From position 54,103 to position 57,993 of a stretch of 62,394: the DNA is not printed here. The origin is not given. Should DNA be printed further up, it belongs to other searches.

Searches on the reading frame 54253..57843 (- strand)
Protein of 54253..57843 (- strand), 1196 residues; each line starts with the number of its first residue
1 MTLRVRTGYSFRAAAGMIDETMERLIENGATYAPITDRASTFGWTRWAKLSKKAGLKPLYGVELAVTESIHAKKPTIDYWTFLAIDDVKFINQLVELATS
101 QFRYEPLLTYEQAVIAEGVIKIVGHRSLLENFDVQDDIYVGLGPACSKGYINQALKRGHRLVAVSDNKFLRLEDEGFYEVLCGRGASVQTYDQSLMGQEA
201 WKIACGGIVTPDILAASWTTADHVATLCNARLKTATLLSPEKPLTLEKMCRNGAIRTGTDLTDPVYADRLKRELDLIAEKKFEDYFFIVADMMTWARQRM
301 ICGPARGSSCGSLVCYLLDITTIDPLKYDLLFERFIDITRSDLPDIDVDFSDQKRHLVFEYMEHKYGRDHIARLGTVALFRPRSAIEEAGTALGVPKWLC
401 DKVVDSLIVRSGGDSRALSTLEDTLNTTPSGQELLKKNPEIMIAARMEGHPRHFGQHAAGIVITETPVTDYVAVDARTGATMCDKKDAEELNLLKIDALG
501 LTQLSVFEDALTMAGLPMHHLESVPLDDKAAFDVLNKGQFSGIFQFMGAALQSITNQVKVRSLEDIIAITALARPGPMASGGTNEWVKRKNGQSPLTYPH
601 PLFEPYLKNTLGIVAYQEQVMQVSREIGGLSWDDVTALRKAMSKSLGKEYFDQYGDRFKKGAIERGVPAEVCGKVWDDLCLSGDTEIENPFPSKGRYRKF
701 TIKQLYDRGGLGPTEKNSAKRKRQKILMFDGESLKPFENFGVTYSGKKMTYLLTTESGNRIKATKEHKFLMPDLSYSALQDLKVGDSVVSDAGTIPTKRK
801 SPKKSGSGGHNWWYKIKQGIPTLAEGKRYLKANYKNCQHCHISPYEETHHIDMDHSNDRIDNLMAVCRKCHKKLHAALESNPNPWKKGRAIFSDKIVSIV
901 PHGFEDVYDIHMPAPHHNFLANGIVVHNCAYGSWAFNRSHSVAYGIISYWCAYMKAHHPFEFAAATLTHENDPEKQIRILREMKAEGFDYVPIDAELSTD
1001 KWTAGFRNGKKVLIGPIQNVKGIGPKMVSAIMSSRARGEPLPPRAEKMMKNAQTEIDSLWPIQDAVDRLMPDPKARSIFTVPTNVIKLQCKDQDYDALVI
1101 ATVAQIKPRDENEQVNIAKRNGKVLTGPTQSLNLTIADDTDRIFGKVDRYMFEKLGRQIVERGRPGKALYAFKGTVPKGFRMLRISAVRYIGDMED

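Call 57: search_protein_families(library=phrogs, proteins=[window:54253-57843:-], max_evalue=0.00001)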
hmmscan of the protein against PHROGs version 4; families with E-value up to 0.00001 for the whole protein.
window:54253-57843:- (1196 aa): 8 families
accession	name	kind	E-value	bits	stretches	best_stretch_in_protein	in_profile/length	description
phrog_405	-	DNA, RNA and nucleotide metabolism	2e-213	712.6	2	2-679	46-783/1190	DNA polymerase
phrog_11165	-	DNA, RNA and nucleotide metabolism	1.5e-136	457.4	2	265-681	39-470/782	DNA polymerase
phrog_21652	-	DNA, RNA and nucleotide metabolism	2.8e-50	172.3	1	309-646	37-413/476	DNA polymerase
phrog_12219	-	DNA, RNA and nucleotide metabolism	6.7e-46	158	2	343-679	1-371/823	DNA polymerase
phrog_13169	-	DNA, RNA and nucleotide metabolism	4.6e-19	69.6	1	263-338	335-411/463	DNA polymerase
phrog_4335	-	unknown function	1.3e-17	65.2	1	928-1037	25-131/421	-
phrog_7513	-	unknown function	8.1e-14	52.3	1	246-343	347-451/461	-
phrog_1271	-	DNA, RNA and nucleotide metabolism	5.8e-08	33.5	1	805-889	250-329/361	HNH endonuclease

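Call 84: search_dna_similar(query=window:54253-57843:-, collection=phages, mode=protein, max_evalue=1e-20, max_rows=15)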
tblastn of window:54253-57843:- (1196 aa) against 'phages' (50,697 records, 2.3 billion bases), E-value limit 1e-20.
Records with a match: 1220; places in all: 1222; records where one place covers at least 80% of the query: 1.
Best place of each record, by identity: <60% 1220.
By first word of the organism name: Pseudomonas 302; Mycobacterium 281; Streptomyces 211; Gordonia 123; Bacillus 53; Microbacterium 36; Escherichia 31; Bacteriophage 31; Rhodococcus 22; Corynebacterium 15; and 45 more.
By host as written in the record: Mycobacterium smegmatis mc2 155 203; Pseudomonas aeruginosa 118; Pseudomonas aeruginosa PAO1 86; Streptomyces griseus ATCC 10137 81; - 80; Gordonia terrae 3612 65; Streptomyces lividans JI 1326 44; Mycobacterium smegmatis mc#155 37; and 173 more.
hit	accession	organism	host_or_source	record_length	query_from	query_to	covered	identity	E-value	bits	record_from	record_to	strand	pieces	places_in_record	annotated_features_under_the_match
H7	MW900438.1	Vibrio phage vB_ValP_VA-RY-3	Vibrio alginolyticus RY-3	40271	3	1188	78%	38.0%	1e-128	623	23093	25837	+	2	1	DNA polymerase III alpha subunit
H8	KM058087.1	Cronobacter phage vB_CsaP_Ss1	Cronobacter sakazakii ATCC BAA 894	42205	28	1188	77%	38.5%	1e-130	632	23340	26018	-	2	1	DNA polymerase III alpha subunit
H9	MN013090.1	Erwinia phage vB_EamM_TropicalSun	Erwinia amylovora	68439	3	1191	79%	37.6%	1e-124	568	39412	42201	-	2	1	putative DNA polymerase III alpha subunit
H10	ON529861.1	Luteibacter phage vB_LflM-Pluto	Luteibacter sp. EIF3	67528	3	1191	79%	37.0%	4e-125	569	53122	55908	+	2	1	DNA polymerase III subunit alpha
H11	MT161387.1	Xanthomonas phage FoX7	Xanthomonas campestris pv. campestris ...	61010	3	1164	77%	37.2%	2e-121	550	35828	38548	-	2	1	DNA polymerase III alpha subunit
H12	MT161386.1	Xanthomonas phage FoX6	Xanthomonas campestris pv. campestris ...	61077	3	1164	77%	37.2%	2e-121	550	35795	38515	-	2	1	DNA polymerase III alpha subunit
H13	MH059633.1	Xanthomonas phage Carpasina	Xanthomonas campestris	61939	3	1164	77%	37.1%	2e-120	547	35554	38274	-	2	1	DNA polymerase III alpha subunit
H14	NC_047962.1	Xanthomonas phage Carpasina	Xanthomonas campestris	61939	3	1164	77%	37.1%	2e-120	547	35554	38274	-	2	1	DNA polymerase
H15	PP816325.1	Xylella phage MATE2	Xylella fastidiosa A0PT1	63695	3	1164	77%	37.1%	5e-120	546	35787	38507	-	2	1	DNA polymerase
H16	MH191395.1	Xanthomonas phage XcP1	Xanthomonas campestris pv. campestris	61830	3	1164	77%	36.9%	2e-119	544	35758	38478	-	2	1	DNA polymerase III alpha subunit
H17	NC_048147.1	Xanthomonas phage XcP1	Xanthomonas campestris pv. campestris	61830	3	1164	77%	36.9%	2e-119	544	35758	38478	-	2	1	DNA polymerase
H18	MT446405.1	Escherichia virus TH32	Escherichia coli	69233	3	1191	79%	35.4%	3e-118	533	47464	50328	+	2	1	record has no annotation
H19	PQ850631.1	Escherichia phage VerenaGrendelmeier_Bas101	Escherichia coli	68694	3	1191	79%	35.3%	2e-117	530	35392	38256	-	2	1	DNA polymerase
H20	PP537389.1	Pantoea phage PA1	Pantoea ananatis ZJU1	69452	3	1193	79%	35.0%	2e-116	527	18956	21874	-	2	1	record has no annotation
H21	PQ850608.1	Escherichia phage HermannAdler_Bas98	Escherichia coli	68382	3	1191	79%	35.0%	1e-117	531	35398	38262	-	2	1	DNA polymerase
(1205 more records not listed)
